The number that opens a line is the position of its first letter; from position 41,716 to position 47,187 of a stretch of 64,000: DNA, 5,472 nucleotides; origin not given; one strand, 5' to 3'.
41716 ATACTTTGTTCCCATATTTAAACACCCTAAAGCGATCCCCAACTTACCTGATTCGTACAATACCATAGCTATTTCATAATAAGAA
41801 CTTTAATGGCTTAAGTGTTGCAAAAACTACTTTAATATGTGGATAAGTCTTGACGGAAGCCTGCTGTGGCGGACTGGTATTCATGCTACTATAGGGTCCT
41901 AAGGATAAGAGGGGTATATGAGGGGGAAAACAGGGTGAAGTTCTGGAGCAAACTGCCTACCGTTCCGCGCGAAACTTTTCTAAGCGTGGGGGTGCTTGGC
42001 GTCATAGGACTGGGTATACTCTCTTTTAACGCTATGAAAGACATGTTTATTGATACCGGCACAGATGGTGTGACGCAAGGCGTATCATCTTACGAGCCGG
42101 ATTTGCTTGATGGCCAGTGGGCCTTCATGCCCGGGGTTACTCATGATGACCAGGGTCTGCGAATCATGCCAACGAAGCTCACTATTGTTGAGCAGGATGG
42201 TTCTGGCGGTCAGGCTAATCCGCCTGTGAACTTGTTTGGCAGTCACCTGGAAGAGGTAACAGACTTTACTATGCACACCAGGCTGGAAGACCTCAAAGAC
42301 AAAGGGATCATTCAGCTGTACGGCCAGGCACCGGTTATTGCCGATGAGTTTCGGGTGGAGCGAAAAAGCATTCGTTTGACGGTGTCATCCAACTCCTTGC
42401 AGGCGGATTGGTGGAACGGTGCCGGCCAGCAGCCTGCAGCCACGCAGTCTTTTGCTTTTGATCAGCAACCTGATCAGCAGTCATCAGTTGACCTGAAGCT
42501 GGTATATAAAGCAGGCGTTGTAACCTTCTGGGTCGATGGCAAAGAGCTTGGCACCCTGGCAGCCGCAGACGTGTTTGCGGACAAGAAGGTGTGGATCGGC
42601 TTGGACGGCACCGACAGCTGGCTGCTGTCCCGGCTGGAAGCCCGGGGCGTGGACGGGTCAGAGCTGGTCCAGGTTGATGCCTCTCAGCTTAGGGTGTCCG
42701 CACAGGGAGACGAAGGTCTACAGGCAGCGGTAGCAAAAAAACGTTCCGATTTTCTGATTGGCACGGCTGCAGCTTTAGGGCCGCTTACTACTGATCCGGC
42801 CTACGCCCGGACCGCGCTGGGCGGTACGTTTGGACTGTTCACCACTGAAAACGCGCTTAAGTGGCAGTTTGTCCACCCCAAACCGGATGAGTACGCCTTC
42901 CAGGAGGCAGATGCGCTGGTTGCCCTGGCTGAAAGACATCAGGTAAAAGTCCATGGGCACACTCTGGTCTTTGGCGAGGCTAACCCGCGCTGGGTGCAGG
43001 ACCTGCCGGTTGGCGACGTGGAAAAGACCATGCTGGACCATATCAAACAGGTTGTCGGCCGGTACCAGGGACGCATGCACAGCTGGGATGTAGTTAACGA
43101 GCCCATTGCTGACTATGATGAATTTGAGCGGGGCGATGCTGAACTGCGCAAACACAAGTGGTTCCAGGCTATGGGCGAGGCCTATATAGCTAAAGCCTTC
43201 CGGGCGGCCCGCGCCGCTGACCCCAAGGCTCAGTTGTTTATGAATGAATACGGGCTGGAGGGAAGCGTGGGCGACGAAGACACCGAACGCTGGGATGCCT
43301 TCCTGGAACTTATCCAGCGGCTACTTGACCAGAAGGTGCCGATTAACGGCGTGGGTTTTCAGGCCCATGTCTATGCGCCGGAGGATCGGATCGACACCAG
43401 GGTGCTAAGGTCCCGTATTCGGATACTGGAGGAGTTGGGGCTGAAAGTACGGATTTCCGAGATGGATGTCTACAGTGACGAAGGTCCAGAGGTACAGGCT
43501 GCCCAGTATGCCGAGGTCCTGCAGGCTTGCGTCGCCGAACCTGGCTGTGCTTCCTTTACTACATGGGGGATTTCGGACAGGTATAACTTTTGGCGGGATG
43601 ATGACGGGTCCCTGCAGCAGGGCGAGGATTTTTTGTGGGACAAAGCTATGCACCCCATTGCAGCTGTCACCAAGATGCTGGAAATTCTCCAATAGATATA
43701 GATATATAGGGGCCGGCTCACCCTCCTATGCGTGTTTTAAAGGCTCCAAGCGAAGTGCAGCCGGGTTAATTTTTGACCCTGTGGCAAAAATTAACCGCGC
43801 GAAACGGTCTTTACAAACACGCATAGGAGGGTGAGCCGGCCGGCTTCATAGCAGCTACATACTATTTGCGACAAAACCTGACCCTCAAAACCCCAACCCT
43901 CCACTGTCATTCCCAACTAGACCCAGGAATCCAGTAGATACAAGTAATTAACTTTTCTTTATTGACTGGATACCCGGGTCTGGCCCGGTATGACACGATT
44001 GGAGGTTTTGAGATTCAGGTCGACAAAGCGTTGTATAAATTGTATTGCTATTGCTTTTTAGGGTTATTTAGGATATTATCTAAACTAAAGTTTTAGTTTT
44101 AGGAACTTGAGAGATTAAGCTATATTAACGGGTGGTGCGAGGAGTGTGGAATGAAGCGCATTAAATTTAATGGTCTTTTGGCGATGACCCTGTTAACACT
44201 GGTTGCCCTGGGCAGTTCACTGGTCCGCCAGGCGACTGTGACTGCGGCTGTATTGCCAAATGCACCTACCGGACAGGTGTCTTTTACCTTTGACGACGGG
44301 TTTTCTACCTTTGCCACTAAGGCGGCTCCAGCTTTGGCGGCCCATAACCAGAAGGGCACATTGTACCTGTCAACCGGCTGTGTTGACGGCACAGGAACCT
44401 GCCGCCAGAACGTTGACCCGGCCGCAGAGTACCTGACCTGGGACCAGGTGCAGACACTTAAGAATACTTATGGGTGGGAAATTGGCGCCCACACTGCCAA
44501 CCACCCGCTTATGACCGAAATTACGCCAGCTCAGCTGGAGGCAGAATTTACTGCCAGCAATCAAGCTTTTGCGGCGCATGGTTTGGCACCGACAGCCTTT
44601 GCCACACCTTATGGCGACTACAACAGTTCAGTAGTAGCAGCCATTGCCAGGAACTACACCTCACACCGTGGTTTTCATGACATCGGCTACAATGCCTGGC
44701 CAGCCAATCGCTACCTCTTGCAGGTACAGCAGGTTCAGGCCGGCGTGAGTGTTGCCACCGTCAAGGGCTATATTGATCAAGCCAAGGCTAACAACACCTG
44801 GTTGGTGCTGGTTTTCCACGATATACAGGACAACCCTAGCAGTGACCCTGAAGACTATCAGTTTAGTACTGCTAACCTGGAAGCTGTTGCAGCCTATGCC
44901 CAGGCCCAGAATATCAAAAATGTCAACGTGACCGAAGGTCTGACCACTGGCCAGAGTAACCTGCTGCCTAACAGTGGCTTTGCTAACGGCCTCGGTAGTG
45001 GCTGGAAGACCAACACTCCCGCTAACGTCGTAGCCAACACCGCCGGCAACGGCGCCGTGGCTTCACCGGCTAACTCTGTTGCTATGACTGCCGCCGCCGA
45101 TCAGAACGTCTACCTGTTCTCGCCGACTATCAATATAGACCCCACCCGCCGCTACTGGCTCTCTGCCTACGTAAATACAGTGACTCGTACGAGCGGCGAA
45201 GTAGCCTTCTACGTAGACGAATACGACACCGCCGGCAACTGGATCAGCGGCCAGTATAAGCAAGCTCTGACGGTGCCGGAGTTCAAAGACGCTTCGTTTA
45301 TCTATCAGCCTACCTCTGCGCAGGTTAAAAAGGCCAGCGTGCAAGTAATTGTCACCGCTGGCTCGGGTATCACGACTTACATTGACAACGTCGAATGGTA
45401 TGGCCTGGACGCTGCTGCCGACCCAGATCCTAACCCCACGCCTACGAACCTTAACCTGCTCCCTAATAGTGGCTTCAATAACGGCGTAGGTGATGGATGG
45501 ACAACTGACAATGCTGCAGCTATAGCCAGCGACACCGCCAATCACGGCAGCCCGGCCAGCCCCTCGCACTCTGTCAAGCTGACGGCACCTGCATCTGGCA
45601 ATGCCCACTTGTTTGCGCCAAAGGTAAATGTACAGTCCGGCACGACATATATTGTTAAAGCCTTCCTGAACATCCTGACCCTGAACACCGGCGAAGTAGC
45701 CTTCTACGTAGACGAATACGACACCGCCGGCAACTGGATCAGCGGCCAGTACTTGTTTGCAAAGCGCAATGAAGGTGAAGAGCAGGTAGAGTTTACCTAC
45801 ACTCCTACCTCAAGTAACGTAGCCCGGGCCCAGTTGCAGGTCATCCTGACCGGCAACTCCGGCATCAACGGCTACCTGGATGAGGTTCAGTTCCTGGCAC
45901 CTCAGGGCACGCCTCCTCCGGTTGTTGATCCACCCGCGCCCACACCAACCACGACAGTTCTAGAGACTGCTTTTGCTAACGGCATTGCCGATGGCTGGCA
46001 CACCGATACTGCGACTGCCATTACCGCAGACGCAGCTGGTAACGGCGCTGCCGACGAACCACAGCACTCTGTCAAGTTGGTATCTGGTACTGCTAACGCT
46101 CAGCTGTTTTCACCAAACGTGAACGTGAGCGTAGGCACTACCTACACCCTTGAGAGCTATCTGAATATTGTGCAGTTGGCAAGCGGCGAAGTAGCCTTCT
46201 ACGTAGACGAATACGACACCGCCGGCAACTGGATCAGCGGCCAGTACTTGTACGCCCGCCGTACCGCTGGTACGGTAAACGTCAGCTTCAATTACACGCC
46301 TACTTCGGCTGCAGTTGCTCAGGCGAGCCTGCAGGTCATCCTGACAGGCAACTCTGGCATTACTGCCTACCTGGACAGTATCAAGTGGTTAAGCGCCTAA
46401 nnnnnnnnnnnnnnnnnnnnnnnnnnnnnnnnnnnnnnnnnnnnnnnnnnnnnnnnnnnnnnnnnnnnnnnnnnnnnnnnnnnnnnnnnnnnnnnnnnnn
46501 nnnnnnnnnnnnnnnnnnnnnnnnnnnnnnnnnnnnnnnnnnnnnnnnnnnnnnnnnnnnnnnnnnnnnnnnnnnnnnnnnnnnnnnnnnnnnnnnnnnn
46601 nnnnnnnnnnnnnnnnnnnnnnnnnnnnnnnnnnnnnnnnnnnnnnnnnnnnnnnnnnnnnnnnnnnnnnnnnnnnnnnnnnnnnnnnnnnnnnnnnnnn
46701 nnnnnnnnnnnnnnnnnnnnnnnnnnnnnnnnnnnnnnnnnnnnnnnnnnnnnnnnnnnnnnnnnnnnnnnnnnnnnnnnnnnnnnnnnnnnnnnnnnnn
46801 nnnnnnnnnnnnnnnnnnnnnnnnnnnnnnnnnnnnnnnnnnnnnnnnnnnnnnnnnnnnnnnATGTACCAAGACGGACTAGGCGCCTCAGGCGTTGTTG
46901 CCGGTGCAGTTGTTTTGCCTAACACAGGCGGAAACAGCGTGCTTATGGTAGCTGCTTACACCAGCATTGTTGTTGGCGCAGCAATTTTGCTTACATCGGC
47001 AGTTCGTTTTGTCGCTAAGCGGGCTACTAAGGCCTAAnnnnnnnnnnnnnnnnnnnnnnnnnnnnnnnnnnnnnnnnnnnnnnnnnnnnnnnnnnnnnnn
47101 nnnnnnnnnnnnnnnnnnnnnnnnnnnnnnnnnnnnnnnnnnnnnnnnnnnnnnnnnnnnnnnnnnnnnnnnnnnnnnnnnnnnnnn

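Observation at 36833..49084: Cell-surface glycan locus: two sortase + processive-GT2 modules, a CE4-CBM deacetylase and two GH10 hydrolases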

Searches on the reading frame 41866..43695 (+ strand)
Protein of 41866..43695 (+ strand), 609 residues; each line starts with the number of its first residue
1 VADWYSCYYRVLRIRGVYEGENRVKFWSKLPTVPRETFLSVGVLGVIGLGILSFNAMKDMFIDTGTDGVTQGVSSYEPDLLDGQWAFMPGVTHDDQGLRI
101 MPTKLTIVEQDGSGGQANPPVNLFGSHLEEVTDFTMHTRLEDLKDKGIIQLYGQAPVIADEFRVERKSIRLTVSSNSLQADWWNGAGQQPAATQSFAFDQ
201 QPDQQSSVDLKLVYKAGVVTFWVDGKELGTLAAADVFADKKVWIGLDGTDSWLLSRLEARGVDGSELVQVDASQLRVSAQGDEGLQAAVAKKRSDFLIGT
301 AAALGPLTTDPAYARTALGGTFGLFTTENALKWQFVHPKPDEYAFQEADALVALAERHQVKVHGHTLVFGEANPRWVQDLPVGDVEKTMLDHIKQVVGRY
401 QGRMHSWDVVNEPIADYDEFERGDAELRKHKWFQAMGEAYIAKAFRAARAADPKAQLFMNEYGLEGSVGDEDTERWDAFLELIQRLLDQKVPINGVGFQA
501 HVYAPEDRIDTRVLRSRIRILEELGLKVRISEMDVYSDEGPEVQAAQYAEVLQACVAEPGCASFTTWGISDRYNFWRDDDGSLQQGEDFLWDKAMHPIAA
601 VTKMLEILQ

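Call 3: search_protein_families(library=pfam, proteins=[window:41866-43695:+], max_evalue=0.01)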
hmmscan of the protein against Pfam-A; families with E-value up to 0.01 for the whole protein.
window:41866-43695:+ (609 aa): 1 family
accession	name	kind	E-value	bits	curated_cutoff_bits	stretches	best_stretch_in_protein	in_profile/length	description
PF00331.26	Glyco_hydro_10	-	9.2e-73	245.6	22.1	1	294-604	8-308/311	Glycosyl hydrolase family 10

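Call 4: search_protein_families(library=ncbifam, proteins=[window:41866-43695:+], max_evalue=0.01)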
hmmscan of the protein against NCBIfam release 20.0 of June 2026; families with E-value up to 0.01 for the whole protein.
window:41866-43695:+ (609 aa): 1 family
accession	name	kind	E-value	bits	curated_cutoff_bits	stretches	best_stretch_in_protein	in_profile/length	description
NF041944.1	Xylase_Ferestase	equivalog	5.4e-29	100.9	1200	1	321-538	33-254/694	bifunctional endo-1,4-beta-xylanase/feruloyl esterase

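Call 26: search_solved_structures(query=window:41866-43695:+, max_evalue=0.001)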
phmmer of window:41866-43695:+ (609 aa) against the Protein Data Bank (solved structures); distinct sequences matched with E-value up to 0.001: 142 (the best 60 are shown).
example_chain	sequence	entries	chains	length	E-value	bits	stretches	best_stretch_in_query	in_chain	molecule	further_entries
3wuf_A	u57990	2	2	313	2.7e-49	171.4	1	304-601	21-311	Endo-1,4-beta-xylanase A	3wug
3wub_A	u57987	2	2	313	1.8e-48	168.7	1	304-601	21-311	Endo-1,4-beta-xylanase A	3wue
1nq6_A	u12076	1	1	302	7.3e-47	163.4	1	290-580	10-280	Xys1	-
3cuf_A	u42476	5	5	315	3.5e-43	151.2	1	303-596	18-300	Exo-beta-1,4-glucanase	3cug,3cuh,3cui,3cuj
1exp_A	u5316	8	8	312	3.6e-43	151.2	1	303-595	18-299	BETA-1,4-D-GLYCANASE CEX-CD | BETA-1,4-XYLANASE | EXO-1,4-BETA-D-GLYCANASE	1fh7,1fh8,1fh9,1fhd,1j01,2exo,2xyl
1v6y_A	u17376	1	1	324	2.4e-42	148.4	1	288-596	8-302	Beta-xylanase,Exoglucanase/xylanase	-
1ta3_B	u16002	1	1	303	3.2e-42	148.1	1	317-583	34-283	Endo-1,4-beta-xylanase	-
2his_A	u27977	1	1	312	2.1e-41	145.3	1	303-595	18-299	CELLULOMONAS FIMI FAMILY 10 BETA-1,4-GLYCANASE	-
1vbr_A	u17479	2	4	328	1.5e-40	142.5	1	313-598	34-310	endo-1,4-beta-xylanase B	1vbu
3niy_A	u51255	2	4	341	4.5e-40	141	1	306-598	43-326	Endo-1,4-beta-xylanase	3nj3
1xyz_A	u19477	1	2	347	1.5e-39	139.2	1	308-601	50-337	1,4-BETA-D-XYLAN-XYLANOHYDROLASE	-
5mrj_A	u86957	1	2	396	3.8e-39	137.9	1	318-595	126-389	Beta-xylanase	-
1e0v_A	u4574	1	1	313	9.7e-39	136.5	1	288-583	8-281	ENDO-1,4-BETA-XYLANASE A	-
1e0w_A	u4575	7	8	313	9.7e-39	136.5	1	288-583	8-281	ENDO-1,4-BETA-XYLANASE A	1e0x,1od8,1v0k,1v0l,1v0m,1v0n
1xas_A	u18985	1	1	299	1.2e-38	136.2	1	288-583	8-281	1,4-BETA-D-XYLAN XYLANOHYDROLASE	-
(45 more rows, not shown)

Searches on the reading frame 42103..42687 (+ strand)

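Call 67: search_protein_families(library=pfam, proteins=[window:42103-42687:+], max_evalue=10)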
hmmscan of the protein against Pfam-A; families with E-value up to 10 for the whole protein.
seq(195 aa): 1 family
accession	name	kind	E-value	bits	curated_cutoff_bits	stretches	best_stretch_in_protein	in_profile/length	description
PF08869.16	XisI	-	0.21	12.4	25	1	157-189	63-94/110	XisI protein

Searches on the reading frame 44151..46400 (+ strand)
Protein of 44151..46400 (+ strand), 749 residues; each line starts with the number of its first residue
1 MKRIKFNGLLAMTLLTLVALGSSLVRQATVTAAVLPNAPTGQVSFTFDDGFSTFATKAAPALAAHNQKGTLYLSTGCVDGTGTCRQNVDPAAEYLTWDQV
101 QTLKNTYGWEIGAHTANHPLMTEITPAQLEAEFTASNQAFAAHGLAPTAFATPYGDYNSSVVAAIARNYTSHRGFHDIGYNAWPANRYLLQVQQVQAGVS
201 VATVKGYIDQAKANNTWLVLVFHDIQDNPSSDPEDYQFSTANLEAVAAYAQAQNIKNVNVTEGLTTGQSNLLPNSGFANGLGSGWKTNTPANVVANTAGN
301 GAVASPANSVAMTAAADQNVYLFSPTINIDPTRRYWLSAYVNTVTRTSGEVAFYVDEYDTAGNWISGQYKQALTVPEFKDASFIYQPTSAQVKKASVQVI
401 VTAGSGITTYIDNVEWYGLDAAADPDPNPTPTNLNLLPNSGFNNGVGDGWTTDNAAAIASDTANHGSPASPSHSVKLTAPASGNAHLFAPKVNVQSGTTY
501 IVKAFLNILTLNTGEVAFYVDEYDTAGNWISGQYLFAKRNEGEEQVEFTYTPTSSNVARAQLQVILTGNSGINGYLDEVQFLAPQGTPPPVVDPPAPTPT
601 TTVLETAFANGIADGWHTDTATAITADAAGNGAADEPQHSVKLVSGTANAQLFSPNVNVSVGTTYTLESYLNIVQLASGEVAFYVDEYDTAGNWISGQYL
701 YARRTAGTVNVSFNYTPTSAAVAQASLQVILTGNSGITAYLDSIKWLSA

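Call 3: search_protein_families(library=pfam, proteins=[window:44151-46400:+], max_evalue=0.01)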
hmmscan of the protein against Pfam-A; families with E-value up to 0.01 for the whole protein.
window:44151-46400:+ (749 aa): 5 families
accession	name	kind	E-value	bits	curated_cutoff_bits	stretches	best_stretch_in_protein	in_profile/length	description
PF01522.26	Polysacc_deac_1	-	1e-19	71.1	23.1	1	39-166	5-117/124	Polysaccharide deacetylase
PF02018.23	CBM_4_9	-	6.8e-16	59.3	25.9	3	269-401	1-131/136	Carbohydrate binding domain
PF22637.2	CBM_4_9_1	-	0.0042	17.8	27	0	326-409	62-142/148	BppA domain 1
PF10566.15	Glyco_hydro_97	-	0.0045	16.9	32.5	1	191-260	23-94/275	Glycoside hydrolase 97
PF00970.30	FAD_binding_6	-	0.0076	17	21.1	0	513-565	14-66/99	Oxidoreductase FAD-binding domain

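Call 4: search_protein_families(library=ncbifam, proteins=[window:44151-46400:+], max_evalue=0.01)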
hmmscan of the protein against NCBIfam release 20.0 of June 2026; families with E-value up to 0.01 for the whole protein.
window:44151-46400:+ (749 aa): 6 families
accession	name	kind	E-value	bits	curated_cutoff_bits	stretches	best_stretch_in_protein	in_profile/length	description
NF050820.1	PolSacchBiosHfsH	equivalog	4.2e-20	72.5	400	1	39-264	32-245/249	oligosaccharide deacetylase HfsH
TIGR03938.2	deacetyl_PgaB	equivalog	1.8e-06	26.5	321.9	1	39-117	62-144/621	poly-beta-1,6-N-acetyl-D-glucosamine N-deacetylase PgaB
NF011177.0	PRK14582.1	equivalog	3.9e-06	25.4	923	1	37-118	103-188/671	poly-beta-1,6-N-acetyl-D-glucosamine N-deacetylase PgaB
TIGR02873.1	spore_ylxY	hypoth_equivalog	6.7e-06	25.5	391.5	1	105-166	134-196/268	probable sporulation protein, polysaccharide deacetylase family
TIGR02764.1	spore_ybaN_pdaB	equivalog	8.8e-06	25.6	237.4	1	105-166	55-117/191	polysaccharide deacetylase family sporulation protein PdaB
NF011176.0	PRK14581.1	equivalog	8.8e-06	24.1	1091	1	36-140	102-209/673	poly-beta-1,6-N-acetyl-D-glucosamine N-deacetylase PgaB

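Call 27: search_solved_structures(query=window:44151-46400:+, max_evalue=0.001)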
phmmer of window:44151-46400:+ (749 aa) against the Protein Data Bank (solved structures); distinct sequences matched with E-value up to 0.001: 5.
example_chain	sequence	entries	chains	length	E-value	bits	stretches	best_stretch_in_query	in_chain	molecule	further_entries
8hfa_A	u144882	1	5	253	1.7e-06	30.2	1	40-185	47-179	NodB homology domain-containing protein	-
2cc0_A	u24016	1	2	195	3.5e-05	25.9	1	108-183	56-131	ACETYL-XYLAN ESTERASE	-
5bu6_A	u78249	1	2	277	0.00041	22.3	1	32-144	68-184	BpsB (PgaB), Poly-beta-1,6-N-acetyl-D-glucosamine N-deacetylase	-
8he1_A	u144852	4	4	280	0.00043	22.3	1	37-167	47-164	Chitin deacetylase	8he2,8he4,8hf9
7y51_A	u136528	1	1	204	0.00072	21.5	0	107-162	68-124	Predicted xylanase/chitin deacetylase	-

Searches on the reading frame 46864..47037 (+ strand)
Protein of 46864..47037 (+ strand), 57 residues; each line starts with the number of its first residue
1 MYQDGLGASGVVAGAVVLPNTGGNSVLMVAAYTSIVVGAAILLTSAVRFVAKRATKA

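Call 3: search_protein_families(library=pfam, proteins=[window:46864-47037:+], max_evalue=0.01)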
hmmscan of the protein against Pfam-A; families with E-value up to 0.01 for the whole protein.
window:46864-47037:+ (57 aa): 1 family
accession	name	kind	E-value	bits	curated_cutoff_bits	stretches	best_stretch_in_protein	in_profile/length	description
PF02656.20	DUF202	-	0.0068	17.3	23.4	1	12-52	21-65/68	Domain of unknown function (DUF202)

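Call 4: search_protein_families(library=ncbifam, proteins=[window:46864-47037:+], max_evalue=0.01)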
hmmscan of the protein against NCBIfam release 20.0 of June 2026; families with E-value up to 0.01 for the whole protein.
window:46864-47037:+ (57 aa): 0 families

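Call 34: find_homologous_proteins(query=window:46864-47037:+, max_evalue=0.001)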
Query window:46864-47037:+ (57 aa): 4 proteins with E <= 0.001 among 9 candidates.
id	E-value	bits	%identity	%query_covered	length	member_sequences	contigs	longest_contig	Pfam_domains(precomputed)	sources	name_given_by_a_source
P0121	1.1e-25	104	100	100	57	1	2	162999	-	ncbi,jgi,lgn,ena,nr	ncbi:MAG TPA: hypothetical protein VK674_04205 [Candidatus Limnocylindria bacterium]|nr:hypothetical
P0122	1.8e-16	76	79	100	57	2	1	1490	-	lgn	-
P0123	2.2e-16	76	77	100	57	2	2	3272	-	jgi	jgi:hypothetical protein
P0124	3.1e-12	63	63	100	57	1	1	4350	-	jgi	jgi:LPXTG-motif cell wall-anchored protein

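Call 81: search_protein_representatives(alignment_id=A4)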
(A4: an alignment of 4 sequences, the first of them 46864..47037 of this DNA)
Query: 4 sequences, 57 profile positions. Proteins with E-value up to 0.001 (for the whole library): 80; up to 1e-10: 20; up to 1e-30: 0. The best 80 are listed.
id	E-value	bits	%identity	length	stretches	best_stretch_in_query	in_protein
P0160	3.5e-18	81.4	-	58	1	1-55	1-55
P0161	2.3e-17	78.7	-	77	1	4-57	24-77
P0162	3.2e-16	75.1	-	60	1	1-57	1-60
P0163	3.5e-16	75.0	-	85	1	1-56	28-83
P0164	9.7e-15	70.4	-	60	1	3-55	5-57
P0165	1.2e-14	70.1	-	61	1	4-56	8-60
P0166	4.3e-14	68.3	-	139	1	1-54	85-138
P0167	6.4e-14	67.7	-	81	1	1-57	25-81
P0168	1.2e-13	66.9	-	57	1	1-57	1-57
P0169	2.0e-13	66.2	-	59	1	1-57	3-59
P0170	4.0e-13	65.2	-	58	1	11-57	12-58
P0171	4.7e-13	65.0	-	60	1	6-55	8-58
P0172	7.4e-13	64.3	-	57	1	1-57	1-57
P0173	2.5e-12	62.6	-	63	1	4-56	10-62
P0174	3.9e-12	62.0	-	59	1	5-53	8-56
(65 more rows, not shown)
